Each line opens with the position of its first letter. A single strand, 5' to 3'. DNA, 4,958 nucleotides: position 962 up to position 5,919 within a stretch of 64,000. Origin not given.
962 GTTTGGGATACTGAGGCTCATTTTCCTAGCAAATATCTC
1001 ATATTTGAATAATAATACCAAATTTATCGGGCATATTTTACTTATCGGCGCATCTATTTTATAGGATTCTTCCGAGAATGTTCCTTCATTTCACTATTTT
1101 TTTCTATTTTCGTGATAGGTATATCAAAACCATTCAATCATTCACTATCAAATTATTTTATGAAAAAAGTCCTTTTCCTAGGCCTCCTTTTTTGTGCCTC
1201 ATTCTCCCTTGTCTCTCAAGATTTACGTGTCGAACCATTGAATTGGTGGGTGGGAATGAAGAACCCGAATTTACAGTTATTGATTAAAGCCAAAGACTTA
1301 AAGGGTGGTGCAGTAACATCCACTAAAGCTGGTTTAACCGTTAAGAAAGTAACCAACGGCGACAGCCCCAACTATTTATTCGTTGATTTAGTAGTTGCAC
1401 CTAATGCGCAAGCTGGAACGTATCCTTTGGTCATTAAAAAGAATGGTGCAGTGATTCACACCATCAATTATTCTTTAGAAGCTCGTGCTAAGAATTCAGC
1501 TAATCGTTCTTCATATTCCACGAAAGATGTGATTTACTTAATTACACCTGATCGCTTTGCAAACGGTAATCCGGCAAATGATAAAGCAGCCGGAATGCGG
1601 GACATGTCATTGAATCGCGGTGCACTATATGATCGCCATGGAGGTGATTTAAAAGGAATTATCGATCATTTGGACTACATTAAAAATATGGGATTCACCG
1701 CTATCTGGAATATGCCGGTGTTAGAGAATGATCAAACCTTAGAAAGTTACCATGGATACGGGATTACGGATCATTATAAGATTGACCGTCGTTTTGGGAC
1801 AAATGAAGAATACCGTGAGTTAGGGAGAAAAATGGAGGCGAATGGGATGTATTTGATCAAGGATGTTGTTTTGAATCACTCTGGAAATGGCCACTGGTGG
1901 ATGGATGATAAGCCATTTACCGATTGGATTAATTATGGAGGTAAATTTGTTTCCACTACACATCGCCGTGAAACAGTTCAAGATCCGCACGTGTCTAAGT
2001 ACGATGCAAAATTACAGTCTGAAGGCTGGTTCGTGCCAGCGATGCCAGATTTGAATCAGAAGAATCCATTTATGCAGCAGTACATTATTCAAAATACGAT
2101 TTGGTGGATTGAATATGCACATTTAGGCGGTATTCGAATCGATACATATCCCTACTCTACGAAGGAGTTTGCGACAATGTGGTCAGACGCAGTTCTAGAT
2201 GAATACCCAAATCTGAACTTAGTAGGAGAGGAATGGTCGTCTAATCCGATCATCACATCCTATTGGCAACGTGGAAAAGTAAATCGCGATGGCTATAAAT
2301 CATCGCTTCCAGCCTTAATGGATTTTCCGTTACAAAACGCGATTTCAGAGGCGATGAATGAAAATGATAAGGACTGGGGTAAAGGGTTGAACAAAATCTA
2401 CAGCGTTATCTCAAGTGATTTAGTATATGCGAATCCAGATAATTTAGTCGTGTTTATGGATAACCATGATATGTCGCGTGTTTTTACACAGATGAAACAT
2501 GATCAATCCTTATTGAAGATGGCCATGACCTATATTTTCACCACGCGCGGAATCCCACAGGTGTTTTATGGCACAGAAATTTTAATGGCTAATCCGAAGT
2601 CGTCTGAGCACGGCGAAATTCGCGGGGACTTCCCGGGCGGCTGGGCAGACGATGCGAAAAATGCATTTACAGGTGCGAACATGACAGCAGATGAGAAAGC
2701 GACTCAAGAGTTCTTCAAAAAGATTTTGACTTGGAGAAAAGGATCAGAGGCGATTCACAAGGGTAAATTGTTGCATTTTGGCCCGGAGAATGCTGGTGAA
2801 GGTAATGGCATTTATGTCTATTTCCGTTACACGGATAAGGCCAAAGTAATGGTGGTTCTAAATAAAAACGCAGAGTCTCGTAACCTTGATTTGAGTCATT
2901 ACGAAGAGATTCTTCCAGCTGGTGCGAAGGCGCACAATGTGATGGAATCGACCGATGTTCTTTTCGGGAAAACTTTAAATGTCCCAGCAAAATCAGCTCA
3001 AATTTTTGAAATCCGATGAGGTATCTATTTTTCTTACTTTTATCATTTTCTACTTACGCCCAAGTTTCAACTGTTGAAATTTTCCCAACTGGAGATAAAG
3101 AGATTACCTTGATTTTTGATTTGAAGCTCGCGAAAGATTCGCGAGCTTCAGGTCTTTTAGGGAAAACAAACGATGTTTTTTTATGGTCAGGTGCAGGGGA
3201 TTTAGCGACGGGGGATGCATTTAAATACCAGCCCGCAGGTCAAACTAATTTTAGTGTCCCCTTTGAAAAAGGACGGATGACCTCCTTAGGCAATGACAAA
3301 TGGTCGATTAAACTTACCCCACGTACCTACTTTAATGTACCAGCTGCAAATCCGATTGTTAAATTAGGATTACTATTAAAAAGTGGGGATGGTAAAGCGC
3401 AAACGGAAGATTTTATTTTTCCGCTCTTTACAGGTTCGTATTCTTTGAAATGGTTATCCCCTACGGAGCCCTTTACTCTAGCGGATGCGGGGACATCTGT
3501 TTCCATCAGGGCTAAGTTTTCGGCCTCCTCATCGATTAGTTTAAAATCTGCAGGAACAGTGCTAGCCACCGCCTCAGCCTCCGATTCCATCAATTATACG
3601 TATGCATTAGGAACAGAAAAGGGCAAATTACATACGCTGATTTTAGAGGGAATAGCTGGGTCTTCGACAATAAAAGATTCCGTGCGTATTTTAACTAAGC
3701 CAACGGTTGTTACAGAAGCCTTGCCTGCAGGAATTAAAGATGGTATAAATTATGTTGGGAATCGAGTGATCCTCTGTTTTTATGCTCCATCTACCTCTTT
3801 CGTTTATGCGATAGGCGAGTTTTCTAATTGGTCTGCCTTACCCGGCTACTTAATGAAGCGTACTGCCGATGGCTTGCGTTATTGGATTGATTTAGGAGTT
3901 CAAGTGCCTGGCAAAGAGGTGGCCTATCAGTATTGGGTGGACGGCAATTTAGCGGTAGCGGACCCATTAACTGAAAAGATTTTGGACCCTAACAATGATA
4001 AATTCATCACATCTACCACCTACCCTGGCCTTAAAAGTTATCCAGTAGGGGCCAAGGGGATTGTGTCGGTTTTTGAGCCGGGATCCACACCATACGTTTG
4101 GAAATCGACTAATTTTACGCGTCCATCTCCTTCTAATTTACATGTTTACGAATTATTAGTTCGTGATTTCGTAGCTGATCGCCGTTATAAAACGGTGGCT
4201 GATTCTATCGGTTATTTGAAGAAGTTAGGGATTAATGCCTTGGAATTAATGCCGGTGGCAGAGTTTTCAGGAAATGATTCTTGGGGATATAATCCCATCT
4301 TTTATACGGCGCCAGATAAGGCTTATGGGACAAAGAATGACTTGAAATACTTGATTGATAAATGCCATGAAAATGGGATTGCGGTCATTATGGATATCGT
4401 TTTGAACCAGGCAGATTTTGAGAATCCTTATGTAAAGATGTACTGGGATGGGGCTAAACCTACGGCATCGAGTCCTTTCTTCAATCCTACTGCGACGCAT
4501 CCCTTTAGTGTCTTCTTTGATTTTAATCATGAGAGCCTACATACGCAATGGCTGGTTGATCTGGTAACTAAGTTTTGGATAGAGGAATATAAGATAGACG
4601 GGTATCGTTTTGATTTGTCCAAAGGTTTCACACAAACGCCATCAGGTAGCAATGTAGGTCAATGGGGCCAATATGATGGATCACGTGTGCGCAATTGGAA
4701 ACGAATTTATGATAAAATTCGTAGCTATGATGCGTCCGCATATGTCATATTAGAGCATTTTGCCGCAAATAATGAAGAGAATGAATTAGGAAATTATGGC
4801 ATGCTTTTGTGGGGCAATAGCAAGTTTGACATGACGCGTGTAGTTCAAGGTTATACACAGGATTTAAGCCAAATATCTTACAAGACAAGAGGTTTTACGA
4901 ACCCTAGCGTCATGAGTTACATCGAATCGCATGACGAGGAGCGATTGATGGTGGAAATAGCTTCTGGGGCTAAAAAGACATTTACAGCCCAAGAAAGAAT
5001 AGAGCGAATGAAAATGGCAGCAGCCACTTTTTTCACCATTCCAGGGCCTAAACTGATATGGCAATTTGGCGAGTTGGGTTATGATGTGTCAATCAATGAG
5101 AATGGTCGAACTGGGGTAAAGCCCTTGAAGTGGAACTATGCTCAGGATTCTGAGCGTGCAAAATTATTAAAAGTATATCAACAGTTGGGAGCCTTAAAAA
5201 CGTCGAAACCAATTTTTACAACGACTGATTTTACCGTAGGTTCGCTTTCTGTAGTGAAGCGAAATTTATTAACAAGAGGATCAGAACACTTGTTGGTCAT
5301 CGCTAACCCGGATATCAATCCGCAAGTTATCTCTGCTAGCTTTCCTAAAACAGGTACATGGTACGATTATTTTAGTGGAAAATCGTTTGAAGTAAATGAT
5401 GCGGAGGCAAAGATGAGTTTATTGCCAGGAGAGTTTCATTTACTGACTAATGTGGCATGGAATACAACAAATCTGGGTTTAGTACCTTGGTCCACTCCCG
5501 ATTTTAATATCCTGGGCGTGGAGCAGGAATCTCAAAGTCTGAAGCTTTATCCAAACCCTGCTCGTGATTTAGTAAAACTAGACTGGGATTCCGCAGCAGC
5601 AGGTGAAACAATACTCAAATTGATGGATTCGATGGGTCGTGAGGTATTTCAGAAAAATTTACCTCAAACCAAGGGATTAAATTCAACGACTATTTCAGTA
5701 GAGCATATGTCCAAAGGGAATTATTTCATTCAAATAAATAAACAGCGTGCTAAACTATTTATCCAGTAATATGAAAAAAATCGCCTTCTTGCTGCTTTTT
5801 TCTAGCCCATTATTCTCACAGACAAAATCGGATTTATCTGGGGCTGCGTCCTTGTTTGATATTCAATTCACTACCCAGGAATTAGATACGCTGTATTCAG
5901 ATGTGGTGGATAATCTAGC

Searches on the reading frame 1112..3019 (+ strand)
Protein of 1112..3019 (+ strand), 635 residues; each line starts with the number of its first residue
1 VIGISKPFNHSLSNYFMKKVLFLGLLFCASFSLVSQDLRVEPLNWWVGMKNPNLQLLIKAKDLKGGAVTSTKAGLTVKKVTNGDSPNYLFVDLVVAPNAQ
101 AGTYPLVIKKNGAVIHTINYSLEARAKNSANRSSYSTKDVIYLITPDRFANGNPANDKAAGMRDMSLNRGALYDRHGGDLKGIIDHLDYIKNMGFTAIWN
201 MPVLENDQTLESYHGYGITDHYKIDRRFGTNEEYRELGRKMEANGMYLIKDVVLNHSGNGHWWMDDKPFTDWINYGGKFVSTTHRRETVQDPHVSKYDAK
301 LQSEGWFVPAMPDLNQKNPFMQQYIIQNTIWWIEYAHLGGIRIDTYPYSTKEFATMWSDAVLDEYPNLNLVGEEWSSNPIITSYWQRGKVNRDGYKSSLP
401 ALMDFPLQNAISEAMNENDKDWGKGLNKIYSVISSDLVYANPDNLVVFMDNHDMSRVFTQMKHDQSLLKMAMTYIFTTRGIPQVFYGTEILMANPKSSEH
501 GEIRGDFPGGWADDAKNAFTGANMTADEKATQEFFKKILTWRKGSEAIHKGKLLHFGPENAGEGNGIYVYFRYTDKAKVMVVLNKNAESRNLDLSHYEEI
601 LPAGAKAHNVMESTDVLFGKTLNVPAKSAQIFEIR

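Call 10: search_protein_families(library=pfam, proteins=[window:1112-3019:+], max_evalue=0.001)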
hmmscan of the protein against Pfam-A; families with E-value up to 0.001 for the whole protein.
window:1112-3019:+ (635 aa): 4 families
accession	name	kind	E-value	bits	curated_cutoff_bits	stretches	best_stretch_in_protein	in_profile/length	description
PF00128.31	Alpha-amylase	-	2.1e-52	179.3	22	1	144-534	2-375/446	Alpha amylase, catalytic domain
PF09087.17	Cyc-maltodext_N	-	3.4e-25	88.6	25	1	39-125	1-87/88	Cyclomaltodextrinase, N-terminal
PF10438.15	Cyc-maltodext_C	-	1.3e-19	70.5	22.2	1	555-633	3-76/76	Cyclo-malto-dextrinase C-terminal domain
PF14701.12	hDGE_amylase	-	0.00016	21.4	27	1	178-268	19-114/439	Glycogen debranching enzyme, glucanotransferase domain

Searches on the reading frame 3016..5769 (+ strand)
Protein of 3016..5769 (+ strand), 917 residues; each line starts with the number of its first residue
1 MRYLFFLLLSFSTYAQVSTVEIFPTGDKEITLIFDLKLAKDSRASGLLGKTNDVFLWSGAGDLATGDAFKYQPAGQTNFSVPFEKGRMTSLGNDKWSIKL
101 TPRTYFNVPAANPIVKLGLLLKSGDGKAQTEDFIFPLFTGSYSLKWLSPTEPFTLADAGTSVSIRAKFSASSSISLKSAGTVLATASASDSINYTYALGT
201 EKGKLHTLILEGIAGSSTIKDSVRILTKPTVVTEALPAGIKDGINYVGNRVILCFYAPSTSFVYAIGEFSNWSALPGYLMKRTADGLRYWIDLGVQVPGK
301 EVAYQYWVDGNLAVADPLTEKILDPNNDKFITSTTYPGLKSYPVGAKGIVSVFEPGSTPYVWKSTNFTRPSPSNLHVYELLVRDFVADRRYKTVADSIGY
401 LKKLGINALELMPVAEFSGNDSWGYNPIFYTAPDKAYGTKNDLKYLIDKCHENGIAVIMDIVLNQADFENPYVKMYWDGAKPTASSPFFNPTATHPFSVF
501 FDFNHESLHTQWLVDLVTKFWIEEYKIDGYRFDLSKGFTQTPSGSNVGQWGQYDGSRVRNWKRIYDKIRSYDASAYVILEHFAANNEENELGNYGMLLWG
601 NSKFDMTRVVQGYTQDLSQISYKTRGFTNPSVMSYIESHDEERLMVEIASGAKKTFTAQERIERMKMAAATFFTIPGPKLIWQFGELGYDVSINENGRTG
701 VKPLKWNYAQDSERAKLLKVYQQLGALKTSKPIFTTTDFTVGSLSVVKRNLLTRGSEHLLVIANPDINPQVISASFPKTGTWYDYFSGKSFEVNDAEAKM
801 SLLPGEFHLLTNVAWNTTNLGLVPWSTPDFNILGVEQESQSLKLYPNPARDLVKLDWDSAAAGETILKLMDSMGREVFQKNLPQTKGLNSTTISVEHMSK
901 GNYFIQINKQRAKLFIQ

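Call 10: search_protein_families(library=pfam, proteins=[window:3016-5769:+], max_evalue=0.001)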
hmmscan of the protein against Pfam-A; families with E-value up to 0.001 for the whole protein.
window:3016-5769:+ (917 aa): 3 families
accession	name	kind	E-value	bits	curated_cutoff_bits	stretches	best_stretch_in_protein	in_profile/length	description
PF00128.31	Alpha-amylase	-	3.1e-22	79.9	22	2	394-472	21-98/446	Alpha amylase, catalytic domain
PF18962.6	Por_Secre_tail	-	4.8e-11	43.2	27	1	844-912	1-67/75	Secretion system C-terminal sorting domain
PF16328.11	DUF4961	-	0.00024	20.8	27.1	1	83-127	236-280/283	Domain of unknown function (DUF4961)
